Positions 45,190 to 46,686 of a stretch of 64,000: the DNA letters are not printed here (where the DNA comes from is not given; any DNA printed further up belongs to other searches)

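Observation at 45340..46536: Unassigned 398-aa diiron-carboxylate protein with desaturase/oxygenase-like ligand motifs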

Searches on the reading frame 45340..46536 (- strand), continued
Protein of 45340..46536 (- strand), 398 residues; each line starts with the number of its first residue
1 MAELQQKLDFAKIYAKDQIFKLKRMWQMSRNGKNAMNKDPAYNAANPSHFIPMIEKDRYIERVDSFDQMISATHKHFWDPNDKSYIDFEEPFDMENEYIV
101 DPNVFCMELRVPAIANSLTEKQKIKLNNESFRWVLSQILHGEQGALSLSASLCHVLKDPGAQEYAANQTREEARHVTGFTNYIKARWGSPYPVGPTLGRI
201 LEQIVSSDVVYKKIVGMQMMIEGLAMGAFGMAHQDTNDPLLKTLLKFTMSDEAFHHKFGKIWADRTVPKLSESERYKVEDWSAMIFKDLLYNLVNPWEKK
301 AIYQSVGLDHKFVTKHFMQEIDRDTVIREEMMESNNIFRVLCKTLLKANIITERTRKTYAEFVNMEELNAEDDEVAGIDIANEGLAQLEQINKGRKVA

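Call 77: search_dna_similar(query=L090:4576-5916:+, collection=phages, mode=protein, max_rows=15)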
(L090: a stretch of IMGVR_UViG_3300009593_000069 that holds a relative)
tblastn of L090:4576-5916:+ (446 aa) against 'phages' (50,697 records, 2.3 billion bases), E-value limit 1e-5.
Records with a match: 2593; places in all: 4039; records where one place covers at least 80% of the query: 2457.
Best place of each record, by identity: 60-80% 379; <60% 2214.
By first word of the organism name: Escherichia 671; Synechococcus 389; Klebsiella 332; Salmonella 203; Vibrio 136; Shigella 89; Aeromonas 86; Acinetobacter 71; Cyanophage 61; Enterobacter 58; and 61 more.
By host as written in the record: - 466; Escherichia coli 282; Klebsiella pneumoniae 115; Synechococcus 107; Escherichia coli O157:H7 39; Synechococcus sp. 38; Salmonella enterica 29; Synechococcus sp. WH7803 28; and 575 more.
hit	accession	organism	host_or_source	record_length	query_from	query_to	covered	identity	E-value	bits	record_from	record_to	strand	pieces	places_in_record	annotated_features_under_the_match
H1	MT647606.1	Pelagibacter phage Mosig EXVC030M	Candidatus Pelagibacter ubique HTCC1062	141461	1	446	100%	74.5%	0e+0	653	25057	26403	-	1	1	putative major capsid protein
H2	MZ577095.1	Methylophilales phage Melnitz-1 EXVC043M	Methylophilales_sp._H5P1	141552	1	446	100%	71.4%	0e+0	630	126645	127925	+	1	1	hypothetical protein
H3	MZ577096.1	Methylophilales phage Melnitz-2 EXVC040M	Methylophilales_sp._H5P1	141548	1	446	100%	71.4%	0e+0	630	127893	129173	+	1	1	major capsid protein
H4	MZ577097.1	Methylophilales phage Melnitz EXVC044M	Methylophilales_sp._H5P1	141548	1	446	100%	71.4%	0e+0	630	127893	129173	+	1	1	major capsid protein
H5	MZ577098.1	Methylophilales phage Melnitz-3 EXVC039M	Methylophilales_sp._H5P1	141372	1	446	100%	71.4%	0e+0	630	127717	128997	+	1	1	major capsid protein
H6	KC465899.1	Pelagibacter phage HTVC008M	Candidatus Pelagibacter ubique HTCC1062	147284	1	446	100%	69.3%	0e+0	605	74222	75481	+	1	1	major capsid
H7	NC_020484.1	Pelagibacter phage HTVC008M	Candidatus Pelagibacter ubique HTCC1062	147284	1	446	100%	69.3%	0e+0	605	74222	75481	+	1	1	major head protein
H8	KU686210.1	Synechococcus phage S-WAM1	Synechococcus sp.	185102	1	446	100%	67.1%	0e+0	589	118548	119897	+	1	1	major capsid protein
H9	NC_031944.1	Synechococcus phage S-WAM1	Synechococcus sp.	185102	1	446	100%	67.1%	0e+0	589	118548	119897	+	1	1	major head protein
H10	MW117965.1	Synechococcus phage S-H38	Synechococcus sp. MW02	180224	1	446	100%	66.9%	0e+0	576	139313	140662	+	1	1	major capsid protein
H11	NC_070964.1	Synechococcus phage S-H38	Synechococcus sp. MW02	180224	1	446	100%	66.9%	0e+0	576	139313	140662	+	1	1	major head protein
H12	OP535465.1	Synechococcus phage S-CREM1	Synechococcus sp. CB0101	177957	1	446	100%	66.8%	0e+0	587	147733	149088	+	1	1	major capsid protein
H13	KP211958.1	Cyanophage P-TIM40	Prochlorococcus sp. NATL2A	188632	1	446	100%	66.5%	0e+0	584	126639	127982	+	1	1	precursor of major head subunit (major capsid)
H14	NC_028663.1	Cyanophage P-TIM40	Prochlorococcus sp. NATL2A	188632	1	446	100%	66.5%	0e+0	584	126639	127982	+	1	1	major head protein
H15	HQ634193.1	Cyanophage P-RSM6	Prochlorococcus NATL2A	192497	1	446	100%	66.5%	0e+0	581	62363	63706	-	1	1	hypothetical protein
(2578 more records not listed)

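Call 83: search_protein_families(library=pfam, proteins=[L085:28-951:-, L085:962-1495:-, L085:1674-3389:-, L085:4705-5319:-, L085:9224-10813:-, L085:10825-11868:-, L085:11858-12388:-, L085:12388-13059:-, L090:48-1319:+, L090:9616-10263:+], max_evalue=0.001)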
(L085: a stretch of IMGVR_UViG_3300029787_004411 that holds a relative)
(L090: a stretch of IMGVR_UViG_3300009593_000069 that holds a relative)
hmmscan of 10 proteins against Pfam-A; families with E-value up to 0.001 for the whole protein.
L085:28-951:- (307 aa): 2 families
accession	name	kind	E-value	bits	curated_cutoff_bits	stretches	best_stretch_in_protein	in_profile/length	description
PF04055.27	Radical_SAM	-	8.9e-11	42.7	29.5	1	11-122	3-116/166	Radical SAM superfamily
PF13353.11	Fer4_12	-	0.00041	21.1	22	1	9-99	10-99/137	4Fe-4S single cluster domain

L085:962-1495:- (177 aa): 0 families

L085:1674-3389:- (571 aa): 0 families

L085:4705-5319:- (204 aa): 1 family
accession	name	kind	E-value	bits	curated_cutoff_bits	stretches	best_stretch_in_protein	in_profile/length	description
PF08857.17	ParBc_2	-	6e-05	23.7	23.6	1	84-140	23-81/158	Putative ParB-like nuclease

L085:9224-10813:- (529 aa): 0 families

L085:10825-11868:- (347 aa): 0 families

L085:11858-12388:- (176 aa): 1 family
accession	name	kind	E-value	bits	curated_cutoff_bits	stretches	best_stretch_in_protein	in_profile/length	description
PF06941.18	NT5C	-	3.6e-08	33.9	24.8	1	11-150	2-145/180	5' nucleotidase, deoxy (Pyrimidine), cytosolic type C protein (NT5C)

L085:12388-13059:- (223 aa): 1 family
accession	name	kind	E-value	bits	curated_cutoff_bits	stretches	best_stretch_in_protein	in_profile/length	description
PF01467.32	CTP_transf_like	-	1.7e-06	28.7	21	1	18-119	2-95/133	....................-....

L090:48-1319:+ (423 aa): 1 family
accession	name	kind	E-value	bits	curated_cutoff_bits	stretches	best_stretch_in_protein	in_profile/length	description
PF07230.16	Portal_T4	-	5.2e-174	579.5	22.9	1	2-392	41-433/433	Bacteriophage T4-like portal protein (Gp20)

L090:9616-10263:+ (215 aa): 1 family
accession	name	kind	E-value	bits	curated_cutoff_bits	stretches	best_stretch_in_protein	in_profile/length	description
PF13759.12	2OG-FeII_Oxy_5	-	2e-22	79.9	27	1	98-197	1-101/101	Putative 2OG-Fe(II) oxygenase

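Call 84: search_protein_families(library=phrogs, proteins=[L085:962-1495:-, L085:1674-3389:-, L085:3905-4696:-, L085:4705-5319:-, L085:5306-5965:-, L085:5965-7173:+, L085:7271-8482:+, L085:9224-10813:-, L085:10825-11868:-, L085:28-951:-], max_evalue=0.001)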
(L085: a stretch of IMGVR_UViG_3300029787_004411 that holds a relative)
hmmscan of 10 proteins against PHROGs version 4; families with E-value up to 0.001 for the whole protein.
L085:962-1495:- (177 aa): 5 families
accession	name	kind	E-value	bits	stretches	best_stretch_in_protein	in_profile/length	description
phrog_727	-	unknown function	3.1e-20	73.8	2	61-171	89-194/450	-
phrog_9737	-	unknown function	4.3e-06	27.6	1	9-56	235-282/297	-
phrog_4359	-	unknown function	6e-05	24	1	8-39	160-191/262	-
phrog_22379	-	unknown function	0.00033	21.1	1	10-37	399-426/435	-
phrog_36547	-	unknown function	0.00068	20.7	0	9-57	81-124/188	-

L085:1674-3389:- (571 aa): 2 families
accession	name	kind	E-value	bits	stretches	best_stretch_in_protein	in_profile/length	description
phrog_7595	-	unknown function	3.6e-14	54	1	485-571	7-96/96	-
phrog_12788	-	unknown function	9.4e-07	29.6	1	135-178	6-49/219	-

L085:3905-4696:- (263 aa): 0 families

L085:4705-5319:- (204 aa): 16 families
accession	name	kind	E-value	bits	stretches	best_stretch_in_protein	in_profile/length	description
phrog_620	-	DNA, RNA and nucleotide metabolism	2.8e-11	44.9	1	101-140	42-81/217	ParB-like partition protein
phrog_8071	-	DNA, RNA and nucleotide metabolism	3.1e-10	40.8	1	101-145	39-84/389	ParB-like partition protein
phrog_498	-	other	4.7e-09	36.3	1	101-140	68-109/633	DNA methyltransferase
phrog_2859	-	unknown function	2.4e-06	26.8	1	51-172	342-476/740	-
phrog_940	-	DNA, RNA and nucleotide metabolism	2.8e-06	27.8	1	102-143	40-81/388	nuclease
phrog_18056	-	DNA, RNA and nucleotide metabolism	5.5e-06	26.5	1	101-151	35-87/387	ParB-like partition nuclease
phrog_12047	-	DNA, RNA and nucleotide metabolism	5.8e-06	27.1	1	101-190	31-117/301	ParB-like partition nuclease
phrog_1033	-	DNA, RNA and nucleotide metabolism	8.8e-06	26.7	1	84-143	47-118/334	ParB-like partition protein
phrog_26377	-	DNA, RNA and nucleotide metabolism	4.8e-05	23.9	1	101-137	40-76/326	ParB-like partition protein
phrog_4715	-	DNA, RNA and nucleotide metabolism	5.1e-05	22.8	1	61-140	153-224/630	ParB-like partition protein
phrog_723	-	DNA, RNA and nucleotide metabolism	6.2e-05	23.9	1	101-140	43-91/223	ParB-like partition protein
phrog_930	-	DNA, RNA and nucleotide metabolism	0.00029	21.8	1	102-140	41-79/223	ParB-like partition protein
phrog_21315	-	unknown function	0.0003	20.9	1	62-180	8-117/415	-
phrog_4272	-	unknown function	0.00031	20.3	1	81-152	423-494/764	-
phrog_7405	-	unknown function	0.00082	20.1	0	105-143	63-103/250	-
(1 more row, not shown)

L085:5306-5965:- (219 aa): 0 families

L085:5965-7173:+ (402 aa): 0 families

L085:7271-8482:+ (403 aa): 1 family
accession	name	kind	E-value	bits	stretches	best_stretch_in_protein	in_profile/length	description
phrog_15032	-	unknown function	2.9e-06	26.6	1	105-250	212-368/814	-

L085:9224-10813:- (529 aa): 1 family
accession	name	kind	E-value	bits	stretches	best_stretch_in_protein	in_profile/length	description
phrog_24078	-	unknown function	8.5e-07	29.6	1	326-365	197-236/355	-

L085:10825-11868:- (347 aa): 0 families

L085:28-951:- (307 aa): 1 family
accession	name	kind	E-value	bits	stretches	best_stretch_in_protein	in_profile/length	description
phrog_13987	-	other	8.2e-09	36.2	1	10-122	20-128/274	radical SAM domain-containing protein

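Call 85: get_annotated_region(hit=H1, flank=5000)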
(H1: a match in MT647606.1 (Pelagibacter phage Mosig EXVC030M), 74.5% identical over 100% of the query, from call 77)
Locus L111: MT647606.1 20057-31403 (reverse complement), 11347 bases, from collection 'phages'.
description: Pelagibacter phage Mosig EXVC030M, complete genome.
organism: Pelagibacter phage Mosig EXVC030M (NCBI taxid 2759214)
taxonomy: Viruses; Duplodnaviria; Heunggongvirae; Uroviricota; Caudoviricetes; Kyanoviridae
host: Candidatus Pelagibacter ubique HTCC1062; source: oxygen minimum zone; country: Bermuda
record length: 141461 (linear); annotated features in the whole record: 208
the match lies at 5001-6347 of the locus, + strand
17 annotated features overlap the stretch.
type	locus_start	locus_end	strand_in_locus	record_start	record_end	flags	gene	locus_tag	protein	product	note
CDS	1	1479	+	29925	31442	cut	-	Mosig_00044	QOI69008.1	putative portal protein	-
CDS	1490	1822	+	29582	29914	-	-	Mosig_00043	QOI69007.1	hypothetical protein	-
CDS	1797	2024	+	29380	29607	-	-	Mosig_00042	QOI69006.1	hypothetical protein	-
CDS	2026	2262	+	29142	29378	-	-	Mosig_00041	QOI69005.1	hypothetical protein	-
CDS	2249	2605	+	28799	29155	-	-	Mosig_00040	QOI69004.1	hypothetical protein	-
CDS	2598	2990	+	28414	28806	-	-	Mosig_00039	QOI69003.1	hypothetical protein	-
CDS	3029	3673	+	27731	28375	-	-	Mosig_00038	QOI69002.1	putative prohead core scaffold and protease protein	-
CDS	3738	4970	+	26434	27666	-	-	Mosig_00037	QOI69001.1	putative prohead core protein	-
CDS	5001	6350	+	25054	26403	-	-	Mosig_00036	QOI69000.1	putative major capsid protein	-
CDS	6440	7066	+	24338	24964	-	-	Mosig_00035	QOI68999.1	putative tail tube protein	-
CDS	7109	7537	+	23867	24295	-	-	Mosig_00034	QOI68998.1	putative UvsY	-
CDS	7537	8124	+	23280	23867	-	-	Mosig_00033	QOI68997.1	putative 2OG-Fe(II) oxygenase family protein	-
CDS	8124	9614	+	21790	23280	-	-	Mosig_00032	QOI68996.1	putative UvsW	-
CDS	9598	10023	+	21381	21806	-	-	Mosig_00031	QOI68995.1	putative methylamine utilization protein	-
CDS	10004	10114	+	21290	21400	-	-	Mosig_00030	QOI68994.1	hypothetical protein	-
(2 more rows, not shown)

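Call 91: find_encoding_contigs(protein=P0040, flank=7000, max_places=3)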
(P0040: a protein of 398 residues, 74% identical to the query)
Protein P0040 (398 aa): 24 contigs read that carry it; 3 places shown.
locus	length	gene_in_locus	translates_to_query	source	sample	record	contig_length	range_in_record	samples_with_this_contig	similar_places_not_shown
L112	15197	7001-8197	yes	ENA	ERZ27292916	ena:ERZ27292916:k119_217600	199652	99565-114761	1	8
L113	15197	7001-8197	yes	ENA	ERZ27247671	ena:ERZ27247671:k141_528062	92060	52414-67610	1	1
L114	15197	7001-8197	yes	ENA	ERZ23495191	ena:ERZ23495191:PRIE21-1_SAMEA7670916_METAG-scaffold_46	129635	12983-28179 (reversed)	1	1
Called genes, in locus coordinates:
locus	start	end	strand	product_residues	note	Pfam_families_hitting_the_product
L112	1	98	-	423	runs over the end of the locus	PF00083:Sugar_tr, PF03137:OATP (faint), PF07690:MFS_1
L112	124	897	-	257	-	PF01467:CTP_transf_like, PF01050:MannoseP_isomer, PF07883:Cupin_2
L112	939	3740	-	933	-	PF02739:5_3_exonuc_N, PF01367:5_3_exonuc, PF01612:DNA_pol_A_exo1, PF00476:DNA_pol_A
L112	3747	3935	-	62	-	PF10276:zf-CHCC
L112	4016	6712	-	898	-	PF00873:ACR_tran, PF03176:MMPL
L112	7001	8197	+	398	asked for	-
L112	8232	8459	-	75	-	PF13556:HTH_30 (weak)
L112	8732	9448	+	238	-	PF01863:YgjP-like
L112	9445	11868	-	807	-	PF02518:HATPase_c, PF00204:DNA_gyraseB, PF01751:Toprim, PF00986:DNA_gyraseB_C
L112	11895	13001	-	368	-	PF02463:SMC_N, PF13175:AAA_15, PF13476:AAA_23, PF13304:AAA_21 (weak), PF02463:SMC_N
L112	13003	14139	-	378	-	PF00712:DNA_pol3_beta, PF02767:DNA_pol3_beta_2, PF02768:DNA_pol3_beta_3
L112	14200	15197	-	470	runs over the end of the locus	PF11638:DnaA_N, PF00308:Bac_DnaA, PF01695:IstB_IS21 (weak), PF13173:AAA_14 (faint), PF00004:AAA (weak), PF08299:Bac_DnaA_C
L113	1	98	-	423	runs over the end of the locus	PF00083:Sugar_tr, PF03137:OATP (faint), PF07690:MFS_1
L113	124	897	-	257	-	PF01467:CTP_transf_like, PF01050:MannoseP_isomer, PF07883:Cupin_2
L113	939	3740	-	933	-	PF02739:5_3_exonuc_N, PF01367:5_3_exonuc, PF01612:DNA_pol_A_exo1, PF00476:DNA_pol_A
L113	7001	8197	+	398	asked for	-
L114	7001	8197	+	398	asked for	-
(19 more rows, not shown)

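Call 95: fold_search(model_id=the predicted structure, library=viral)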
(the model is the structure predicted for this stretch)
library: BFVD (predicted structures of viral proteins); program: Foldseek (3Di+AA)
matches with E <= 10: 169; with E <= 0.001: 5
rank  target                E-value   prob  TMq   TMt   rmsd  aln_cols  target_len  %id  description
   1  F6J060                1.3e-04  1.00  0.45  0.32   9.3       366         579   12  (no name in the UniProt tables at hand)
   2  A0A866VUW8            1.8e-04  1.00  0.41  0.52   7.6       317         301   15  ribonucleoside-diphosphate reductase [Elephant endotheliotropic herpesvirus 1A]
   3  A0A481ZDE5            3.0e-04  1.00  0.47  0.52  13.1       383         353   11  ribonucleoside-diphosphate reductase [Pithovirus LCPAC404]
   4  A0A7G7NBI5            6.0e-04  1.00  0.42  0.50   8.2       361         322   13  (no name in the UniProt tables at hand)
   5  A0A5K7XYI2            7.4e-04  1.00  0.42  0.49   9.9       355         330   10  Ribonucleoside-diphosphate reductase small chain [Abalone asfa-like virus]
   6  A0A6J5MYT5            1.1e-03  1.00  0.44  0.53   9.4       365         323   11  ribonucleoside-diphosphate reductase [uncultured Caudovirales phage]
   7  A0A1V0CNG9            1.2e-03  1.00  0.43  0.51  10.1       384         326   14  (no name in the UniProt tables at hand)
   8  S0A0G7                1.4e-03  1.00  0.46  0.55  10.3       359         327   13  ribonucleoside-diphosphate reductase [Cellulophaga phage phi17:2]
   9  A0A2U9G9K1            1.5e-03  1.00  0.40  0.42  12.3       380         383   14  ribonucleoside-diphosphate reductase [White spot syndrome virus]
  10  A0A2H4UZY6            1.7e-03  1.00  0.43  0.47  13.1       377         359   13  ribonucleoside-diphosphate reductase [Operophtera brumata nucleopolyhedrovirus]
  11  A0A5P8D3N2            2.2e-03  1.00  0.41  0.46  17.0       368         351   13  (no name in the UniProt tables at hand)
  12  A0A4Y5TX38            2.7e-03  1.00  0.41  0.44  11.7       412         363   11  ribonucleoside-diphosphate reductase [Vibrio phage VAP7]
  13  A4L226                2.7e-03  1.00  0.39  0.42  18.6       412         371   10  ribonucleoside-diphosphate reductase [Gryllus bimaculatus nudivirus]
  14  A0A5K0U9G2            2.9e-03  1.00  0.45  0.36   9.0       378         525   12  Ribonucleoside-diphosphate reductase small chain [Yasminevirus sp. GU-2018]
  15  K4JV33                2.9e-03  1.00  0.42  0.28  11.1       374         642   11  ribonucleoside-diphosphate reductase [Abalone herpesvirus (isolate Abalone/Australia/Victoria/2009)]
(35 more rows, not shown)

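Call 98: find_encoding_contigs(protein=P0044, flank=8000, max_places=4)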
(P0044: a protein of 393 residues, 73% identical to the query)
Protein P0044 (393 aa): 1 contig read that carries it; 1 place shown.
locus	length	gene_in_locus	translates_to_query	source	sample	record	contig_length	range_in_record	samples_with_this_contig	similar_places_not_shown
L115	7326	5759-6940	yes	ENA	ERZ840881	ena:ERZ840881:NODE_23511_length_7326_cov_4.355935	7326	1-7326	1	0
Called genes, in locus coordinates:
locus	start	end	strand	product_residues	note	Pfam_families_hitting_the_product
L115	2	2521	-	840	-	?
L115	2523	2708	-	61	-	PF10276:zf-CHCC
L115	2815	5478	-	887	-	PF00873:ACR_tran, PF03176:MMPL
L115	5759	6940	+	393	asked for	-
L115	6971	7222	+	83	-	-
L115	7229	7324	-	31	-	?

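Call 99: find_encoding_contigs(protein=P0042, flank=8000, max_places=4)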
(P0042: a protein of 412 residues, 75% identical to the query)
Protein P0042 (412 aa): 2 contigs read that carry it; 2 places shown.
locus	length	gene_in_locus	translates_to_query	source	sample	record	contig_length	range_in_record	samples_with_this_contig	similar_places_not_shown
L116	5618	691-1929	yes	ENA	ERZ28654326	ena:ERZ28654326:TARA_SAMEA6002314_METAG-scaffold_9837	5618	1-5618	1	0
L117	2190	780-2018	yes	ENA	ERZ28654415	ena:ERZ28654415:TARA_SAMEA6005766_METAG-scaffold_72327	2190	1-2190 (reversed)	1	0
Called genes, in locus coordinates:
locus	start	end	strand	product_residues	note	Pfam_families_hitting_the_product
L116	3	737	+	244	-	?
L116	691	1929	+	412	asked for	PF11583:AurF (weak)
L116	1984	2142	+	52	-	-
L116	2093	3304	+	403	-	PF02771:Acyl-CoA_dh_N, PF02770:Acyl-CoA_dh_M, PF00441:Acyl-CoA_dh_1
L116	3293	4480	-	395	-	PF04055:Radical_SAM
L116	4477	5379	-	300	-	-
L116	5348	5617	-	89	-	?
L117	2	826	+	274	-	?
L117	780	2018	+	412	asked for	PF11583:AurF (weak)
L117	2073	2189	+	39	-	?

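Call 109: search_dna_similar(query=L085:7271-8482:+, collection=phages, mode=protein, max_rows=8)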
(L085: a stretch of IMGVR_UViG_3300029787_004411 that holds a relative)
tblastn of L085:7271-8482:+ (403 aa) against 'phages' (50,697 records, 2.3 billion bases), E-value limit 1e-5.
Records with a match: 28; places in all: 39; records where one place covers at least 80% of the query: 16.
Best place of each record, by identity: <60% 28.
By first word of the organism name: Acinetobacter 21; Bacteriophage 3; Salmonella 2; Microcystis 1; Escherichia 1.
By host as written in the record: - 24; Microcystis sp. SG03 1; Salmonella enterica subsp. enterica serovar Kentucky 1; Homo sapiens 1; Escherichia coli O157:H7 ATCC 43895 1.
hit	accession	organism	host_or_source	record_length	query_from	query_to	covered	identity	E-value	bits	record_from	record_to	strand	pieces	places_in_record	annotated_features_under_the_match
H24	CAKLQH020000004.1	Acinetobacter phage MD-2021a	not known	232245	19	402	95%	30.2%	1e-35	144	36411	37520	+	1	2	Putative acyl-CoA dehydrogenase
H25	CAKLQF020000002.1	Acinetobacter phage MD-2021a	not known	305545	19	402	95%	30.2%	1e-35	144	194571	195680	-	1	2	Putative acyl-CoA dehydrogenase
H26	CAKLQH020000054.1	Acinetobacter phage MD-2021a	not known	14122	5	400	98%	28.5%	5e-27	119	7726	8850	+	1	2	Putative acyl-CoA dehydrogenase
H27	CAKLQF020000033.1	Acinetobacter phage MD-2021a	not known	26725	5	400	98%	28.5%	5e-27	119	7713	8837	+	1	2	Putative acyl-CoA dehydrogenase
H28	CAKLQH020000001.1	Acinetobacter phage MD-2021a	not known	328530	16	401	96%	28.4%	6e-26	116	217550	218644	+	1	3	acyl-CoA dehydrogenase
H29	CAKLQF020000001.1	Acinetobacter phage MD-2021a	not known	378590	16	401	96%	28.4%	6e-26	116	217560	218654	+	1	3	acyl-CoA dehydrogenase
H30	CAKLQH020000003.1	Acinetobacter phage MD-2021a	not known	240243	5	398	98%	27.4%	3e-25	114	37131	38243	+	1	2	Putative acyl-CoA dehydrogenase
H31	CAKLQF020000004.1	Acinetobacter phage MD-2021a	not known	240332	5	398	98%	27.4%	3e-25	114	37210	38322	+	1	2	Putative acyl-CoA dehydrogenase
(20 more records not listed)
